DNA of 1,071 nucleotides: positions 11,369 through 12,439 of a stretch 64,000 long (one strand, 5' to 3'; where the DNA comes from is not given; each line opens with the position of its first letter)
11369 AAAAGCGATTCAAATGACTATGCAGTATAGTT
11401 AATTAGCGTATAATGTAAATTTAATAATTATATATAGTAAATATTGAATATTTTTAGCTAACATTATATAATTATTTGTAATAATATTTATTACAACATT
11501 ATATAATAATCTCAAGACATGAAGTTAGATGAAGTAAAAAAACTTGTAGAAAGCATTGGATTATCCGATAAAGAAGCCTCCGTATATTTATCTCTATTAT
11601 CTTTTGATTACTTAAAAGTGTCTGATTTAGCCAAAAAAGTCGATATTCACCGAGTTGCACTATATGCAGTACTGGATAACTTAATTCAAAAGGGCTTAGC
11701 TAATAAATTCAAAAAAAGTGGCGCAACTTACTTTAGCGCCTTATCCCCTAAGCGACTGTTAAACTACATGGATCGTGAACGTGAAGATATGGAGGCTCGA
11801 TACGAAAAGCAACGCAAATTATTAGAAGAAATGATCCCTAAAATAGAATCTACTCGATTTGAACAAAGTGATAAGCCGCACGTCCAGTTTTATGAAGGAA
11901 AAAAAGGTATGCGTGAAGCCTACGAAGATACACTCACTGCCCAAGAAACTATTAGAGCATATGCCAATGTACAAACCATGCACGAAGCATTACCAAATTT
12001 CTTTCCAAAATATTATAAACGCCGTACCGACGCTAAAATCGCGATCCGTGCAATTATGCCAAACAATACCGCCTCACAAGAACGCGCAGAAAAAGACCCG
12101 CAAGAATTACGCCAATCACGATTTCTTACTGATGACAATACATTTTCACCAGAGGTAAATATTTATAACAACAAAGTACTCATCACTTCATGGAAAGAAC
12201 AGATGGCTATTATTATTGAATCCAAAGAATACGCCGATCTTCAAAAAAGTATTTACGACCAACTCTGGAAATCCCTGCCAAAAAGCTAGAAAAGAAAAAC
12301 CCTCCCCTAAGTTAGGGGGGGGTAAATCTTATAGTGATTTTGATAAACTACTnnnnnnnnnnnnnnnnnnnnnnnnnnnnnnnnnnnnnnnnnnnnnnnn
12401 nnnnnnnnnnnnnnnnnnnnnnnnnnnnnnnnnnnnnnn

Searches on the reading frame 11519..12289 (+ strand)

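Call 76: search_protein_families(library=pfam, proteins=[window:11519-12289:+], max_evalue=0.01)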
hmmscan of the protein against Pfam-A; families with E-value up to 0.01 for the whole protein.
window:11519-12289:+ (256 aa): 3 families
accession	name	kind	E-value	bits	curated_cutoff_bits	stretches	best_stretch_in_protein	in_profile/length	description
PF01978.25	TrmB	-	2.6e-12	46.8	25.6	1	12-77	3-67/68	Sugar-specific transcriptional regulator TrmB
PF21984.2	DnaD_N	-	0.002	18.7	27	1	11-65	10-69/101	DnaD N-terminal domain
PF13730.12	HTH_36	-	0.0073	16.5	25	0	14-60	2-54/55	Helix-turn-helix domain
